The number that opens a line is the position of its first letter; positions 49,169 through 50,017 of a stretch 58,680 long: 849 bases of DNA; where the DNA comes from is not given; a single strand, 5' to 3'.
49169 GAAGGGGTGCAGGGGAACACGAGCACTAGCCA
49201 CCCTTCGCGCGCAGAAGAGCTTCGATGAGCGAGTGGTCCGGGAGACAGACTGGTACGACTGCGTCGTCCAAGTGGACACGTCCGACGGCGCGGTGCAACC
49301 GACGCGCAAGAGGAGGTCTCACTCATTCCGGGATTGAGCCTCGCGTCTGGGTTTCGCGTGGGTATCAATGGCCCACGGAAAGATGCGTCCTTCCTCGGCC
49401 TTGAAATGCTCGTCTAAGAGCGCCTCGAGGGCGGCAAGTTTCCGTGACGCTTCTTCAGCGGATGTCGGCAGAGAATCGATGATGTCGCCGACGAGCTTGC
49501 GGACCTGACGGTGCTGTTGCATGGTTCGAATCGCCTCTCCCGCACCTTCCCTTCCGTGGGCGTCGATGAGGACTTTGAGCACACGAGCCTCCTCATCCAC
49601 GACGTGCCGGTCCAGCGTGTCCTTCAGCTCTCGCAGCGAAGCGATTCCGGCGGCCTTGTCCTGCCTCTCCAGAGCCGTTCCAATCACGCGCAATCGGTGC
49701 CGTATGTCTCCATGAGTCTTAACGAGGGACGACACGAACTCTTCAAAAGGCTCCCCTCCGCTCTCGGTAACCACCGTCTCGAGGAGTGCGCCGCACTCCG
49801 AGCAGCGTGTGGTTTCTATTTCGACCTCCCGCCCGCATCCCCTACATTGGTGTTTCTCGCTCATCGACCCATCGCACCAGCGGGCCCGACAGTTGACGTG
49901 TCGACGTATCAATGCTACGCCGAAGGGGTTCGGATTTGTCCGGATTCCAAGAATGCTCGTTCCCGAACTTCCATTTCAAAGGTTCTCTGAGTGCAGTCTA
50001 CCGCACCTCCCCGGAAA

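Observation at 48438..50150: Compositionally foreign two-gene islet inserted just upstream of radA, bracketed by two colinear repeated 10-mers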

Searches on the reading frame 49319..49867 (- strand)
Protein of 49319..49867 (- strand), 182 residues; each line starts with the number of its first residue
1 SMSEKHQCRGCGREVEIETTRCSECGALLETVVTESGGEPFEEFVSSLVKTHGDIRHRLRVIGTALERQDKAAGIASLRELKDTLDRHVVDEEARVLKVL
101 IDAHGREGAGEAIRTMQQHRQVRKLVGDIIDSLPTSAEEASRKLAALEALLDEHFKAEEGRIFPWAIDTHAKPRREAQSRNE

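Call 5: search_protein_families(library=pfam, proteins=[window:49319-49867:-], max_evalue=0.01)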
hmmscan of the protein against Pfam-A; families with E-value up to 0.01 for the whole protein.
window:49319-49867:- (182 aa): 1 family
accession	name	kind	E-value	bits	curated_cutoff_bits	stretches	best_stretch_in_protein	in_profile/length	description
PF01814.28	Hemerythrin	-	2.8e-12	47.6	25.3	1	46-166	4-127/127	Hemerythrin HHE cation binding domain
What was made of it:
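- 49319..49864 (-): Zn-ribbon (CxxC…CxxC) plus hemerythrin-like four-helix-bundle protein, 181 aa. PF01814 E 2.8e-12 (call 5).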

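Call 16: find_homologous_proteins(query=window:49319-49867:-)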
Query window:49319-49867:- (182 aa): 15 proteins with E <= 0.001 among 540 candidates.
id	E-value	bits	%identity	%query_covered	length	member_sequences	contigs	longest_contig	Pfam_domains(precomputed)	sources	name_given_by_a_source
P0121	9.4e-106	369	94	99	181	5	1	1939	PF01814.29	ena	-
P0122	9.0e-83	295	76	99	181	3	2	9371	PF01814.29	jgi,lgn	-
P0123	3.9e-79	283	72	99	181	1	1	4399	PF01814.29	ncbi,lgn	-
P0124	1.1e-75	272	67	99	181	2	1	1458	PF01814.29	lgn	-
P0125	2.4e-72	261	66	99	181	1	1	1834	PF01814.29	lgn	-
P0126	4.6e-68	247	68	96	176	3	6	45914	PF01814.29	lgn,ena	-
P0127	3.7e-67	244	67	96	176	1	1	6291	PF01814.29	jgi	jgi:hemerythrin-like domain-containing protein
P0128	1.1e-64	236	65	94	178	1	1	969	PF01814.29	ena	-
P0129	4.5e-61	224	65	92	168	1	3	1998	PF01814.29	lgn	-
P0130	6.8e-59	217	74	79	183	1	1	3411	PF01814.29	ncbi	-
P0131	7.4e-58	214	59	96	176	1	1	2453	PF01814.29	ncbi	-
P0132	3.6e-57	211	63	88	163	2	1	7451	PF01814.29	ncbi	-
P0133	6.1e-50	188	60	86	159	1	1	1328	PF01814.29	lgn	-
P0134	2.6e-27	114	48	66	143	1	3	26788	PF01814.29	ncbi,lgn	-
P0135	1.6e-20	92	43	71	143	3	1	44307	PF01814.29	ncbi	-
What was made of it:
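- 49319..49864 (-): Only 15 clusters of homologues among 5.8 billion proteins (call 16).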

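Call 17: find_encoding_contigs(protein=P0122, flank=6000, max_places=4)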
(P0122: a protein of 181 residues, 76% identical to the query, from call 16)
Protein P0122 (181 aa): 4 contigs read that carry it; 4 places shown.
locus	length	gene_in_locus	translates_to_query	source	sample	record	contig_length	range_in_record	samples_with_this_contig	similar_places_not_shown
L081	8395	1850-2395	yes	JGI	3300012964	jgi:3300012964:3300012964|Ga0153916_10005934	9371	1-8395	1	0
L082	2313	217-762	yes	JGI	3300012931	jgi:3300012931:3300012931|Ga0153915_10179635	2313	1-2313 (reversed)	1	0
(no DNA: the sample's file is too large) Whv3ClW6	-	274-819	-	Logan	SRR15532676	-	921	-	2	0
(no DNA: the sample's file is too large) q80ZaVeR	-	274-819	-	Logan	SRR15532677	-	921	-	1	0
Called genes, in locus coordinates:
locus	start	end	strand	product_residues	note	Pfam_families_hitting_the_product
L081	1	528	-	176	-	?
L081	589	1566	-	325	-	PF14520:HHH_5, PF00154:RecA_N (weak), PF08423:Rad51, PF13481:AAA_25, PF06745:ATPase (weak)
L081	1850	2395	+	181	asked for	PF01814:Hemerythrin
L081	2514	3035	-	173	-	PF20046:DUF6448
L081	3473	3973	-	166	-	PF01037:AsnC_trans_reg (weak), PF22482:AsnC_trans_reg_3 (weak)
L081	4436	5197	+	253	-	PF01209:Ubie_methyltran, PF13489:Methyltransf_23, PF13847:Methyltransf_31, PF08241:Methyltransf_11, PF08242:Methyltransf_12, PF13649:Methyltransf_25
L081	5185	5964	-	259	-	PF00590:TP_methylase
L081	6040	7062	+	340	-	PF18093:Trm5_N, PF25133:TYW2_N_2, PF02005:TRM, PF02475:TRM5-TYW2_MTfase, PF05175:MTS (faint), PF13649:Methyltransf_25 (weak)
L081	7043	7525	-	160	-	PF00692:dUTPase, PF22769:DCD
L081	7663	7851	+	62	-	-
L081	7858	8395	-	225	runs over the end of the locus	PF00702:Hydrolase, PF13419:HAD_2, PF13242:Hydrolase_like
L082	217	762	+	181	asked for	PF01814:Hemerythrin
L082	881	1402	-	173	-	PF20046:DUF6448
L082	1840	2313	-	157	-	?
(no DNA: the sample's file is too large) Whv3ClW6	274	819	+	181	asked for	PF01814:Hemerythrin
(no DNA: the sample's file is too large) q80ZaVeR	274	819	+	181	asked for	PF01814:Hemerythrin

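Call 19: find_encoding_contigs(protein=P0121, flank=6000, max_places=4)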
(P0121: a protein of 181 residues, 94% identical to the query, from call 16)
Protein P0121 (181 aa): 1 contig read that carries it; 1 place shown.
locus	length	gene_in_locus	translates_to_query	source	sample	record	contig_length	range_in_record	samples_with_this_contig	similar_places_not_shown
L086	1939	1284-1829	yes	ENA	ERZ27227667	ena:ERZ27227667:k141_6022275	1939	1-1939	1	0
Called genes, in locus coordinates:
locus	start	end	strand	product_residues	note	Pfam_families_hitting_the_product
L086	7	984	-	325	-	PF14520:HHH_5, PF00154:RecA_N, PF08423:Rad51, PF13481:AAA_25, PF06745:ATPase (weak)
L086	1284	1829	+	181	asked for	PF01814:Hemerythrin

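Call 25: find_related_loci(query=A1, collection=metagenome_contigs, flank=5000)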
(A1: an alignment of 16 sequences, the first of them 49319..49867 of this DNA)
Query A1 (182 aa) in metagenome_contigs; peptide patterns used: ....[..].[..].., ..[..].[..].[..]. (x = any residue, [..] = any of these).
265 stretches matched a pattern; 2 encode a relative of the query (tblastn E <= 1e-3); 2 distinct loci.
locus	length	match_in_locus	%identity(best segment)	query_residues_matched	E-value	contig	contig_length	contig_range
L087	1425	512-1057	94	1-182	5e-121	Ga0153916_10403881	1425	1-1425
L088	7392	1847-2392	76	1-182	6e-91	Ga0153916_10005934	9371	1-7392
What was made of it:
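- Tried and rejected: The hemerythrin alignment recovered only 2 loci (call 25).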

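Call 26: find_encoding_contigs(protein=P0126, flank=6000, max_places=3)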
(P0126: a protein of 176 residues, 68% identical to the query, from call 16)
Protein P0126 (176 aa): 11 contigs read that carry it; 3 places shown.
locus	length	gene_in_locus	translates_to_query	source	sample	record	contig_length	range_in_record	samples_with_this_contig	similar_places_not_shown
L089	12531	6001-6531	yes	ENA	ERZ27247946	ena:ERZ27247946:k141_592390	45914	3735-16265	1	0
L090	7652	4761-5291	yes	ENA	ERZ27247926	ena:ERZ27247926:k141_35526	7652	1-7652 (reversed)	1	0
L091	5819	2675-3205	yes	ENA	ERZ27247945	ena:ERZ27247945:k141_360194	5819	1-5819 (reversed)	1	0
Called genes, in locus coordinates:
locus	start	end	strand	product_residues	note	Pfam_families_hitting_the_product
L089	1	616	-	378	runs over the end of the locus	-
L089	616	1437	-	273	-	PF00795:CN_hydrolase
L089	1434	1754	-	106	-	-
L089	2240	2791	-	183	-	PF06736:TMEM175 (weak)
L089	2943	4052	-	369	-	PF03590:AsnA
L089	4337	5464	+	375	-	PF01566:Nramp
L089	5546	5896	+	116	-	PF07883:Cupin_2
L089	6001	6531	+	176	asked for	PF01814:Hemerythrin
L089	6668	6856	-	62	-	-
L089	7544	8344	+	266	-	-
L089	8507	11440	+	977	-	PF20957:GxGYxYP_N_2nd (weak), PF20958:GxGYxYP_N_3rd, PF14323:GxGYxYP_C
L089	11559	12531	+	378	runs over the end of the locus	PF04055:Radical_SAM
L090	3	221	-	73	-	?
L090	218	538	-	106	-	-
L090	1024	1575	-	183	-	PF06736:TMEM175 (weak)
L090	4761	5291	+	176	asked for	PF01814:Hemerythrin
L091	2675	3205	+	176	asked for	PF01814:Hemerythrin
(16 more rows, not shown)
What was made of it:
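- A hemerythrin homologue lies next to Nramp and a cupin (call 26).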

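Call 27: find_encoding_contigs(protein=P0123, flank=6000, max_places=3)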
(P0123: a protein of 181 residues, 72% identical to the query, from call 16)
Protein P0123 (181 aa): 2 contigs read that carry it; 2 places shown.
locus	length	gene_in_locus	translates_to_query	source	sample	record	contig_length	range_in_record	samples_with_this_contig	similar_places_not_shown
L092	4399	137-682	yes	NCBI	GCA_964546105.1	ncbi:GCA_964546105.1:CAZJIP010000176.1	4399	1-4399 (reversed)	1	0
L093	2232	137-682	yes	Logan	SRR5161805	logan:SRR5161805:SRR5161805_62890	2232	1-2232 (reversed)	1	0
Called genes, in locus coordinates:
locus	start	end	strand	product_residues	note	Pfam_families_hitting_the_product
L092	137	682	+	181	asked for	PF01814:Hemerythrin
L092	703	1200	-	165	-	PF16916:ZT_dimer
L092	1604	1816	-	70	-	PF20046:DUF6448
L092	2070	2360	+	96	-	PF08734:GYD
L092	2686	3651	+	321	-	-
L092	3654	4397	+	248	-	?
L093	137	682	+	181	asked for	PF01814:Hemerythrin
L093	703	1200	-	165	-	PF16916:ZT_dimer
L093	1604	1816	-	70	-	PF20046:DUF6448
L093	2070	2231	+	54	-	?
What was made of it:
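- The hemerythrin family is very small, and the members whose context was fetched lie in related high-GC archaeal contigs (calls 16, 26, 27).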

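Call 43: search_solved_structures(query=window:49319-49867:-, max_evalue=1)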
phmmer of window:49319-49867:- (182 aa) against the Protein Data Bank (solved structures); distinct sequences matched with E-value up to 1: 1.
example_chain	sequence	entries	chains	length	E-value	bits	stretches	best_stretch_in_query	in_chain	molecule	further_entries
9qtr_i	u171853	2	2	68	0.25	14.9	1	7-37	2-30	Conserved protein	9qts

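Call 49: search_protein_families(library=pfam, proteins=[L081:3473-3973:-, L092:2686-3651:+, L092:703-1200:-, L089:5546-5896:+], max_evalue=0.001)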
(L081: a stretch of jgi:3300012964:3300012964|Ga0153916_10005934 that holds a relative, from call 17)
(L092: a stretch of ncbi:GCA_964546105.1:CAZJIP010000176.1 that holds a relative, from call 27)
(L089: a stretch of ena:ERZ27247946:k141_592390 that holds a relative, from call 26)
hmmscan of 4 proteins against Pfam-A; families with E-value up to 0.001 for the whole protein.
L081:3473-3973:- (166 aa): 2 families
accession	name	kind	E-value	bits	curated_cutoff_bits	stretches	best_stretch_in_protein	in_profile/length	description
PF01037.27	AsnC_trans_reg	-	2.9e-15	56.4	25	2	107-161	15-69/73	Lrp/AsnC ligand binding domain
PF22482.2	AsnC_trans_reg_3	-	5.2e-07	30.1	24.4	1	107-161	28-81/95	PF0864 C-terminal dimeric alpha+beta barrel domain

L092:2686-3651:+ (321 aa): 2 families
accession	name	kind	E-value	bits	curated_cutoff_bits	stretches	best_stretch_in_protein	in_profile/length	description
PF13240.11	Zn_Ribbon_1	-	5.6e-05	23.2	25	1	5-25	2-22/23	zinc-ribbon domain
PF13248.11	Zn_ribbon_3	-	6.1e-05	22.8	27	1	4-25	4-25/26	zinc-ribbon domain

L092:703-1200:- (165 aa): 2 families
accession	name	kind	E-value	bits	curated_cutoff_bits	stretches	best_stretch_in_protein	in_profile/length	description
PF16916.11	ZT_dimer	-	9.4e-11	42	26.7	1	85-161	2-77/78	Dimerisation domain of Zinc Transporter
PF01545.26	Cation_efflux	-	0.00047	20.4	26.6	1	6-80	119-198/198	Cation efflux family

L089:5546-5896:+ (116 aa): 2 families
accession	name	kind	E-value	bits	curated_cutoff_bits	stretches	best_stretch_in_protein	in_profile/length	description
PF07883.17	Cupin_2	-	1.1e-08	35.1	27.2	1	46-105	2-61/70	Cupin domain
PF02311.25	AraC_binding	-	0.00055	20.1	21.1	1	51-104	12-65/135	AraC-like ligand binding domain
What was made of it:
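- Closest known: Pfam DUF6448. Different: A degraded CDF fragment lies between the two genes in L092 (calls 27, 49).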

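Call 51: predict_structure(alignment_id=A1)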
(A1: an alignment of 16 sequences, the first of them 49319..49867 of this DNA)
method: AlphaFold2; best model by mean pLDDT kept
length: 182 residues; sequences in the alignment: 16
mean_pLDDT: 87.1   pTM: 0.72
mean pLDDT of the five models: 87.1, 85.8, 85.3, 85.2, 81.5
residues with pLDDT >= 90: 117; 70-90: 44; 50-70: 13; < 50: 8
segments of 3 or more residues with pLDDT < 50: 175-182
pLDDT, mean of each block of 10 residues (from residue 1): 75 77 87 68 92 96 96 96 90 88 92 93 97 95 98 96 93 52 33
secondary structure, 60 per line:
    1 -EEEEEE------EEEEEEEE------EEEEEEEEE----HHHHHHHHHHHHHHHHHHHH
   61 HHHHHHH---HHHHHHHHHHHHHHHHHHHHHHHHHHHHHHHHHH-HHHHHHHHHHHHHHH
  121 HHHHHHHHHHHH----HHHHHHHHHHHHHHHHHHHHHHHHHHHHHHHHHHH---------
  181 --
elements in order: E2-7 E14-21 E28-36 H41-67 H71-104 H106-132 H137-171

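Call 55: fold_search(model_id=the predicted structure, library=pdb)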
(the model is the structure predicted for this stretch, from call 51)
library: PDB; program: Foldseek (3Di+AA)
matches with E <= 10: 981; with E <= 0.001: 0
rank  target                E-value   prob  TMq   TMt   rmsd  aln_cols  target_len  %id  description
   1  2avk                  1.4e-02  1.00  0.55  0.72   3.0       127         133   16  met-azido-DcrH-Hr (released 2006-08-08)
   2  2awc                  2.3e-02  1.00  0.54  0.73   3.1       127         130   16  deoxy-DcrH-Hr (released 2006-08-15)
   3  8tn1_A                2.6e-02  1.00  0.43  0.50   5.6       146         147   12  De novo designed protein binds poly ADP ribose polymerase inhibitors (PARPi) - apo (released 2024-04-24)
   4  3waq                  2.9e-02  1.00  0.55  0.73   2.5       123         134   18  Hemerythrin-like domain of DcrH I119E mutant (met) (released 2014-03-19)
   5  7tcd                  3.6e-02  0.77  0.29  0.14  14.6       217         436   10  LOV2-DARPIN fusion: D13 (released 2023-07-05)
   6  4yuu_Q2               3.8e-02  1.00  0.43  0.65   4.7       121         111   17  Crystal structure of oxygen-evolving photosystem II from a red alga (released 2016-01-20)
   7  6y06_MODEL_1_A        3.8e-02  1.00  0.43  0.63   4.5       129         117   16  Moevan: a designed granulopoietic protein by topological rescaffolding (released 2020-03-18)
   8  9a72_A                4.2e-02  0.33  0.19  0.13  38.0       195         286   12  Integrative model of YFMS-CHEW by crosslinking MS and deep learning (released 2024-09-18)
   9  3k1i_B                4.9e-02  1.00  0.41  0.65   4.5       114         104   12  Crystal strcture of FliS-HP1076 complex in H. pylori (released 2010-06-30)
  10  9tau                  5.8e-02  1.00  0.55  0.79   2.5       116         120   13  De novo photoenzyme variant ABLE-E116C-TXT V111H-L53A (photoABLE2 precursor) in complex with substrate (released 2026-03-25)
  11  9n0i_E                5.8e-02  1.00  0.56  0.74   3.3       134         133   16  Crystal structure of KABLE double mutant (Lys14Pro, Leu20Trp) (released 2025-08-20)
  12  9n0i_A                5.8e-02  1.00  0.52  0.70   4.0       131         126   17  Crystal structure of KABLE double mutant (Lys14Pro, Leu20Trp) (released 2025-08-20)
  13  3cax                  5.8e-02  1.00  0.51  0.28   4.3       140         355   12  Crystal structure of uncharacterized protein PF0695 (released 2008-03-18)
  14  6wti_C                6.1e-02  1.00  0.55  0.54   5.5       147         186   10  The Cryo-EM structure of the ubiquinol oxidase from Escherichia coli (released 2021-01-20)
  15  7y5e_Q6               6.5e-02  1.00  0.45  0.55   4.9       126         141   11  In situ single-PBS-PSII-PSI-LHCs megacomplex. (released 2023-02-01)
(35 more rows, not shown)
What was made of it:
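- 49319..49864 (-): AlphaFold2 pLDDT 87, best PDB fold DcrH hemerythrin (calls 51, 55).
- On Hemerythrin HHE cation-binding domain (PF01814): The AlphaFold2 model is a four-helix bundle, with DcrH-Hr as the best PDB hit (calls 51, 55).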

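Call 69: list_cluster_members(proteins=[P0130, P0131, P0132, P0134, P0135, P0123])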
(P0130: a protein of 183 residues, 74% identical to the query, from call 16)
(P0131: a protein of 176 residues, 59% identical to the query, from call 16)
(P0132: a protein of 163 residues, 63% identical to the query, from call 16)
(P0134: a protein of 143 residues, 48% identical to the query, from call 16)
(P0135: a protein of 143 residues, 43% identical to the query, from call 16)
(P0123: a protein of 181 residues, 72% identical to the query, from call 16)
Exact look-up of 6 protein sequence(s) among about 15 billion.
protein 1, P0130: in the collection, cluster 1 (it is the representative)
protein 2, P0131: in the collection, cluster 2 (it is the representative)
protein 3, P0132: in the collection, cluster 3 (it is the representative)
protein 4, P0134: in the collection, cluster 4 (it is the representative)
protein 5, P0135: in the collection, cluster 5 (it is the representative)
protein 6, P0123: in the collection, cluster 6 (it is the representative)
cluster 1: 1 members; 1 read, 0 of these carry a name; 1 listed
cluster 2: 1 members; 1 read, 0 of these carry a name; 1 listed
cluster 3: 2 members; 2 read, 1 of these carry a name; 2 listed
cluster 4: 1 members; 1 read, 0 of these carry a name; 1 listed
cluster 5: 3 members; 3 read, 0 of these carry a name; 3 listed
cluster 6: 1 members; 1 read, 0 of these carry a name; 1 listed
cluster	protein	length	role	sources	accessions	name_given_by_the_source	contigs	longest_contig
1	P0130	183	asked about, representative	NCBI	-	-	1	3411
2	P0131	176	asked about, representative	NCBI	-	-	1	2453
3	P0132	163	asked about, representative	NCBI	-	-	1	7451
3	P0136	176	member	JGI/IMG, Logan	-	hypothetical protein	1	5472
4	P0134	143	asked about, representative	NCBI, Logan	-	-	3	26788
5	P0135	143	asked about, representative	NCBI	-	-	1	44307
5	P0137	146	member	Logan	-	-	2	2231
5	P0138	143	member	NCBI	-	-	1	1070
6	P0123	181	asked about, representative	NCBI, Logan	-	-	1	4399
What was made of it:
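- Tried and rejected: It gave no organism names for distant hemerythrin homologues (call 69).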

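Call 72: search_protein_families(library=ncbifam, proteins=[window:49319-49867:-], max_evalue=0.01)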
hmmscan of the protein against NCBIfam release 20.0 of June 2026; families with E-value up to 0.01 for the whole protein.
window:49319-49867:- (182 aa): 5 families
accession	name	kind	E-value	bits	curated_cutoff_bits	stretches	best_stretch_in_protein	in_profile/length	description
NF053874.1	persist_PA2171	equivalog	6.9e-05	22.7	190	1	48-169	7-127/157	PA2171 family ribosome-binding persister protein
TIGR02481.1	hemeryth_dom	domain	0.00077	19.5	51.75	0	117-160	15-60/126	hemerythrin domain-containing protein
NF011149.0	PRK14559.1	equivalog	0.0025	16.6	374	1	5-138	27-131/642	serine/threonine phosphatase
NF033749.1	bact_hemeryth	subfamily_domain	0.0064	16.6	84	0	117-160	17-63/129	bacteriohemerythrin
TIGR03652.1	FeS_repair_RIC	equivalog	0.0064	16.3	204.7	0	72-121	108-162/216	iron-sulfur cluster repair di-iron protein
